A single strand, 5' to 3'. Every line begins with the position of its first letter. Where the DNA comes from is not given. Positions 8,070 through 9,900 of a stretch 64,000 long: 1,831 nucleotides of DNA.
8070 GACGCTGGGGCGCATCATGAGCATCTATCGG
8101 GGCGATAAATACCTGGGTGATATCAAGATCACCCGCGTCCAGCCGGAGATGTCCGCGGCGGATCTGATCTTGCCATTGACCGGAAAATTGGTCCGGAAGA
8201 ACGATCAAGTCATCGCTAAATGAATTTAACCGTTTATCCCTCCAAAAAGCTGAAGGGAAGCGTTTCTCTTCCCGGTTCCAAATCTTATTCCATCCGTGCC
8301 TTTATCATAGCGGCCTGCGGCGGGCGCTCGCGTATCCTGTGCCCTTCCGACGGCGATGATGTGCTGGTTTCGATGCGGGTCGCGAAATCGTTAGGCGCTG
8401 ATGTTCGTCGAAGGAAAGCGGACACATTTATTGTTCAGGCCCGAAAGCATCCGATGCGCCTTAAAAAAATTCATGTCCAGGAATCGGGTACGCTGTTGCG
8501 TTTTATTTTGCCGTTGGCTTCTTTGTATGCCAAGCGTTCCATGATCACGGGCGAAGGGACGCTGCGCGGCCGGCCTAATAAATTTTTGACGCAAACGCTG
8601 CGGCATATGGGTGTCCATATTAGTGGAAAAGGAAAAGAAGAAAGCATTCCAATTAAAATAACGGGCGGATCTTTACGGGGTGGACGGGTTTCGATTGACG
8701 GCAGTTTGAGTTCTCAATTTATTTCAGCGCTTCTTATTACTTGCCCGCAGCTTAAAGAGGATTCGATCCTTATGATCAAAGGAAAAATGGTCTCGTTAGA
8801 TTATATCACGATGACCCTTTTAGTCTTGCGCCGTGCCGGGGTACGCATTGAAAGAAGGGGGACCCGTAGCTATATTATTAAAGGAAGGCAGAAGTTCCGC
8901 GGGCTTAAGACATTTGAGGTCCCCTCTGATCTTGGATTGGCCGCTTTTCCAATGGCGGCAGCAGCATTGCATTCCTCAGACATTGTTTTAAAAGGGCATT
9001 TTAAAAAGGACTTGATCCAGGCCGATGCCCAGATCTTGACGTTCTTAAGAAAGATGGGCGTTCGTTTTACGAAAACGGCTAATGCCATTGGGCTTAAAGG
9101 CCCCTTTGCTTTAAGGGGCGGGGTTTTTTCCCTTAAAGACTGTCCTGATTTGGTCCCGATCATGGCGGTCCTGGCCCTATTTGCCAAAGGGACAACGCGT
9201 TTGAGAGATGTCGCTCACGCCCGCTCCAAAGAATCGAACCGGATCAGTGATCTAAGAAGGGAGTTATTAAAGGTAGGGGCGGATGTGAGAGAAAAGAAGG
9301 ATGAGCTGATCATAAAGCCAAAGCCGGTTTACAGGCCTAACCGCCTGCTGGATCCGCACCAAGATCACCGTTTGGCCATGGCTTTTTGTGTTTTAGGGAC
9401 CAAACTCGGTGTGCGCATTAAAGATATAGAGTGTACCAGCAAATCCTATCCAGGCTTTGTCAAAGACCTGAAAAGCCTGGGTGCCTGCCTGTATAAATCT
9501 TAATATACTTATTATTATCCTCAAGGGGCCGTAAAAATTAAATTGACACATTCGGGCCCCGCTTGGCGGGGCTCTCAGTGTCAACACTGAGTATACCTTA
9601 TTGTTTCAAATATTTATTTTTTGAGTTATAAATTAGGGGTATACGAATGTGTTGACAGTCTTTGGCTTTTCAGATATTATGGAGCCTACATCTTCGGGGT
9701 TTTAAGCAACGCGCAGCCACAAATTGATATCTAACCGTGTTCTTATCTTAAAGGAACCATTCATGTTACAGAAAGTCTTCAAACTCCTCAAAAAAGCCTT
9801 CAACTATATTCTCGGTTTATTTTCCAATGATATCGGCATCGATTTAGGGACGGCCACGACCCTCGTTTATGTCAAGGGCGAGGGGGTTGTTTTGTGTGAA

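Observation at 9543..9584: Structured 42-44 nt intergenic hairpin repeat with covarying stems and a sequence-conserved internal loop (three copies)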

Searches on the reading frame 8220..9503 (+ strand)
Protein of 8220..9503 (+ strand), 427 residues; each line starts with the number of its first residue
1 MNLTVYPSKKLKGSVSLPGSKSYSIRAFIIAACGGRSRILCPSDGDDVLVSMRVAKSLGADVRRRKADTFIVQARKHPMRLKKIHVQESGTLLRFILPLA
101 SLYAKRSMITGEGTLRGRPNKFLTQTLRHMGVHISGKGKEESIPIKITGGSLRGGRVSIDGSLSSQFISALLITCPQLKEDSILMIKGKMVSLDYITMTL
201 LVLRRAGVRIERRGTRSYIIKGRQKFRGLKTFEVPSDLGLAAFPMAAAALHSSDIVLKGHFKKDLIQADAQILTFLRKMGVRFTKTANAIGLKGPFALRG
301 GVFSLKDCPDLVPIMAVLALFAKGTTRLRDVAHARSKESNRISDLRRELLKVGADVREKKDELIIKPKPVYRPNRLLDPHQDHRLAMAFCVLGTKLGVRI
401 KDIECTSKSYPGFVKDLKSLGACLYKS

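Call 9: find_encoding_contigs(protein=window:8220-9503:+, flank=10000, max_places=6)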
Protein window:8220-9503:+ (427 aa): 5 contigs read that carry it; 4 places shown.
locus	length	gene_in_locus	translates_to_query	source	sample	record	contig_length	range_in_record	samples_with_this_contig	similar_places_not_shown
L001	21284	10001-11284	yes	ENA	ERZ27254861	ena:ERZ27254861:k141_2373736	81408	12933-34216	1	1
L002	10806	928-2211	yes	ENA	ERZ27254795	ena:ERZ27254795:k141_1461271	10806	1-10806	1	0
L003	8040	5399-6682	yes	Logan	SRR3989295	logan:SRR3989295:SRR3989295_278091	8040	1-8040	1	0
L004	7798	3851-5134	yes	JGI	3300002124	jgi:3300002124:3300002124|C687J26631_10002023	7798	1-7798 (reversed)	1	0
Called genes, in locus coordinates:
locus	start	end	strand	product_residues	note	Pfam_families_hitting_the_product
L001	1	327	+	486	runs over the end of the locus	PF00361:Proton_antipo_M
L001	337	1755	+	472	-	PF00361:Proton_antipo_M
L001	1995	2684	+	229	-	PF01168:Ala_racemase_N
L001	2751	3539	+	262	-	PF03807:F420_oxidored, PF14748:P5CR_dimer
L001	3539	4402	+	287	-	PF01048:PNP_UDP_1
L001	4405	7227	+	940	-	PF00133:tRNA-synt_1, PF09334:tRNA-synt_1g, PF13603:tRNA-synt_1_2, PF01406:tRNA-synt_1e (weak), PF01921:tRNA-synt_1f (weak), PF08264:Anticodon_1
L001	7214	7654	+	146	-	PF01258:zf-dskA_traR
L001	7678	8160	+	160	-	PF01252:Peptidase_A8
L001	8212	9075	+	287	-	PF01479:S4 (weak), PF00849:PseudoU_synth_2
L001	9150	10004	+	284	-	-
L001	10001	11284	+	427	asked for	PF00275:EPSP_synthase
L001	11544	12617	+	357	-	PF00022:Actin (weak), PF06723:MreB_Mbl, PF11104:PilM_2 (faint), PF00012:HSP70, PF14450:FtsA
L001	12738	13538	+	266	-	PF04085:MreC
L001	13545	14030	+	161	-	PF04093:MreD (weak)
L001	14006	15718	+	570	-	PF03717:PBP_dimer, PF00905:Transpeptidase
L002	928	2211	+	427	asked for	PF00275:EPSP_synthase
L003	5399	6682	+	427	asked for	PF00275:EPSP_synthase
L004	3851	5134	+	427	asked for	PF00275:EPSP_synthase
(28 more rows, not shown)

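Call 29: find_homologous_proteins(query=window:8220-9503:+, max_evalue=1e-50)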
Query window:8220-9503:+ (427 aa): 727 proteins with E <= 1e-50 among 8000 candidates; the best 120 are listed.
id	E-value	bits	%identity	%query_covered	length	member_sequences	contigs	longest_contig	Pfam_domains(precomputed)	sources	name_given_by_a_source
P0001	3.0e-173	594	66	99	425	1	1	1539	PF00275.26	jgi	jgi:3-phosphoshikimate 1-carboxyvinyltransferase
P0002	1.2e-170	586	66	99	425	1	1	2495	PF00275.26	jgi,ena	-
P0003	3.0e-170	584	65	99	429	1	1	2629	PF00275.26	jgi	jgi:3-phosphoshikimate 1-carboxyvinyltransferase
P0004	4.1e-170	584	64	100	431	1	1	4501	PF00275.26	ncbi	-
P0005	5.6e-170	583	63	100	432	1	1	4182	PF00275.26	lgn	-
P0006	6.8e-169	580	66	99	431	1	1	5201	PF00275.26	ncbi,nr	ncbi:MAG: 3-phosphoshikimate 1-carboxyvinyltransferase [Candidatus Omnitrophica bacterium]|nr:3-phos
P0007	7.5e-169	580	63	100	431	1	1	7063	PF00275.26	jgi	-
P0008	2.1e-168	578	64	100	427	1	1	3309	PF00275.26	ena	-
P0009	2.7e-168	578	64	100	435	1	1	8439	PF00275.26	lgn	-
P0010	4.2e-168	577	63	98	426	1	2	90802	PF00275.26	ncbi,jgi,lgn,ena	-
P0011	1.0e-167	576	61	100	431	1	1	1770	PF00275.26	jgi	-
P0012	1.4e-167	576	65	99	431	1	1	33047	PF00275.26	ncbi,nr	ncbi:MAG: 3-phosphoshikimate 1-carboxyvinyltransferase [Candidatus Omnitrophica bacterium]|nr:3-phos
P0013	1.5e-167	575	61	100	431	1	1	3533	PF00275.26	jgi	-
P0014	4.6e-167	574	64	99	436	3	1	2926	PF00275.26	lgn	-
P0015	5.0e-167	574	63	100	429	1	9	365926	PF00275.26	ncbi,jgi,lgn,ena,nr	ncbi:MAG TPA: 3-phosphoshikimate 1-carboxyvinyltransferase [Candidatus Omnitrophica bacterium]|nr:MA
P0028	5.7e-165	567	65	99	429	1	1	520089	PF00275.26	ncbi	-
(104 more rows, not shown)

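Call 68: find_encoding_contigs(protein=P0015, flank=10000, max_places=1)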
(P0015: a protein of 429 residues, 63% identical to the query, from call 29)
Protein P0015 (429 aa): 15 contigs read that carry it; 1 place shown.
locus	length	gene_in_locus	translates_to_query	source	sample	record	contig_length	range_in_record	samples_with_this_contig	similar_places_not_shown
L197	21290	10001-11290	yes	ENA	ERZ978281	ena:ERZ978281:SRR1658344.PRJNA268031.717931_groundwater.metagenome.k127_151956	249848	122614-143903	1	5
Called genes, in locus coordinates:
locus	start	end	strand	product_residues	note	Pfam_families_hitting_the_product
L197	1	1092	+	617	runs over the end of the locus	PF00270:DEAD, PF04851:ResIII, PF00271:Helicase_C, PF16124:RecQ_Zn_bind, PF09382:RQC, PF00570:HRDC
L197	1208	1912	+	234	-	PF01168:Ala_racemase_N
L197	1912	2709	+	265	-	PF03446:NAD_binding_2 (weak), PF03807:F420_oxidored, PF14748:P5CR_dimer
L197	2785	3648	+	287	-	PF01048:PNP_UDP_1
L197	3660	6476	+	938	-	PF00133:tRNA-synt_1, PF09334:tRNA-synt_1g, PF13603:tRNA-synt_1_2 (weak), PF01406:tRNA-synt_1e (weak), PF01921:tRNA-synt_1f (weak), PF08264:Anticodon_1, PF06827:zf-FPG_IleRS (weak)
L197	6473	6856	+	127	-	PF01258:zf-dskA_traR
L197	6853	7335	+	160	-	PF01252:Peptidase_A8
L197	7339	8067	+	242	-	PF01790:LGT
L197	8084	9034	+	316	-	PF01479:S4 (weak), PF00849:PseudoU_synth_2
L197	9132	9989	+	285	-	-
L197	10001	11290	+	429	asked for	PF00275:EPSP_synthase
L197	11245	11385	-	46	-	-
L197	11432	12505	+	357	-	PF00022:Actin (weak), PF06723:MreB_Mbl, PF00012:HSP70, PF14450:FtsA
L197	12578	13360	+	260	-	PF04085:MreC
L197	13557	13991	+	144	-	PF04093:MreD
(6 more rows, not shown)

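Call 69: find_encoding_contigs(protein=P0028, flank=10000, max_places=1)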
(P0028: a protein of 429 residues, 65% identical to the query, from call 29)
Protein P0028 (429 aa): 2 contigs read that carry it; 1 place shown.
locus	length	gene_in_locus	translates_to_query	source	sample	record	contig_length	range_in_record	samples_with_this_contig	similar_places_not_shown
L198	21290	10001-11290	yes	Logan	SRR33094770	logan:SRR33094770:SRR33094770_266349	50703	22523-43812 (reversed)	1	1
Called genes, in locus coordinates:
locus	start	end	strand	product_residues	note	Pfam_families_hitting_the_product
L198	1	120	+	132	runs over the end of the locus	PF10722:YbjN (weak)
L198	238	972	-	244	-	-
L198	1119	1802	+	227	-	PF01168:Ala_racemase_N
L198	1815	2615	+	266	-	PF02737:3HCDH_N (faint), PF03446:NAD_binding_2 (weak), PF03807:F420_oxidored, PF14748:P5CR_dimer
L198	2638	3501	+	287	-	PF01048:PNP_UDP_1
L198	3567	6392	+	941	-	PF00133:tRNA-synt_1, PF09334:tRNA-synt_1g, PF13603:tRNA-synt_1_2 (weak), PF01406:tRNA-synt_1e (weak), PF01921:tRNA-synt_1f (weak), PF08264:Anticodon_1, PF06827:zf-FPG_IleRS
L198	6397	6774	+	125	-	PF01258:zf-dskA_traR (weak)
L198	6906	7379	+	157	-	PF01252:Peptidase_A8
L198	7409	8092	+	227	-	PF01790:LGT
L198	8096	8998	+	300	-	PF01479:S4, PF00849:PseudoU_synth_2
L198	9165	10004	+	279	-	-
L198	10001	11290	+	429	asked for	PF00275:EPSP_synthase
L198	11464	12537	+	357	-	PF00022:Actin (weak), PF06723:MreB_Mbl, PF11104:PilM_2 (faint), PF00012:HSP70, PF14450:FtsA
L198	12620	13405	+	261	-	PF04085:MreC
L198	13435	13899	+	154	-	PF04093:MreD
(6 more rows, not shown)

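Call 70: find_encoding_contigs(protein=P0010, flank=10000, max_places=1)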
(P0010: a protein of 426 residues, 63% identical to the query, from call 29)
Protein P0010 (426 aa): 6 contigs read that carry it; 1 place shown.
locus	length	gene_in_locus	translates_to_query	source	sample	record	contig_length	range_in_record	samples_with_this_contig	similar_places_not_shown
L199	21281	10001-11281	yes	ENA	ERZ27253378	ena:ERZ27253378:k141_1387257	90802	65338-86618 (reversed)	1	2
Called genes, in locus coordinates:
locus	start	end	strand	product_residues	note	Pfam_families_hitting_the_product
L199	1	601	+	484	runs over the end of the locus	PF01842:ACT (faint), PF13291:ACT_4, PF00390:malic, PF03949:Malic_M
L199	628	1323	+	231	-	PF12728:HTH_17 (weak), PF00359:PTS_EIIA_2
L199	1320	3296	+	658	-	PF00361:Proton_antipo_M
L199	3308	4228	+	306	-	PF00146:NADHdh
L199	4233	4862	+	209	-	-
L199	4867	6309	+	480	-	PF00361:Proton_antipo_M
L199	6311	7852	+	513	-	PF00329:Complex1_30kDa (weak), PF00346:Complex1_49kDa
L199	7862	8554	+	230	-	PF01058:Oxidored_q6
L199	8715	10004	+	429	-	-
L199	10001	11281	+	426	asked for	PF00275:EPSP_synthase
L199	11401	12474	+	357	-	PF00022:Actin (faint), PF06723:MreB_Mbl, PF11104:PilM_2 (faint), PF00012:HSP70, PF14450:FtsA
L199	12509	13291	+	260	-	PF04085:MreC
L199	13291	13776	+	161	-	PF04093:MreD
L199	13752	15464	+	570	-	PF03717:PBP_dimer, PF00905:Transpeptidase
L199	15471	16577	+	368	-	PF01098:FTSW_RODA_SPOVE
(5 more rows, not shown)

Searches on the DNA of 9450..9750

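Call 41: search_rna_families(source=window, start=9450, end=9750, threshold=evalue, max_evalue=10)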
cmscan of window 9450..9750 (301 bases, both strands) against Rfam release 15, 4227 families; matches with E-value up to 10: 6.
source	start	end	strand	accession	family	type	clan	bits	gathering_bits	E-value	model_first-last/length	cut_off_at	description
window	9577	9663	+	RF04106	mir-1303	Gene; miRNA;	-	18.7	107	0.45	1-85/85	no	mir-1303 microRNA precursor family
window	9547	9643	-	RF02631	Hrs13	Gene; sRNA;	-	18.3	52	0.029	1-82/82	no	Hfq-regulated sRNA 13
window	9492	9575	+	RF01393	isrJ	Gene; sRNA;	-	18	37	0.44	1-75/75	no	isrJ Hfq binding RNA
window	9543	9653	-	RF02053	STnc430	Gene; sRNA;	-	16.4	47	3.5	1-162/162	no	Enterobacterial sRNA STnc430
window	9490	9677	+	RF01476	rliF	Gene; sRNA;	-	13.2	60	8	1-220/220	no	Listeria sRNA rliF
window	9494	9544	-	RF01402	STnc150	Gene; sRNA;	-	10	60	6.8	1-267/267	no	STnc150 Hfq binding RNA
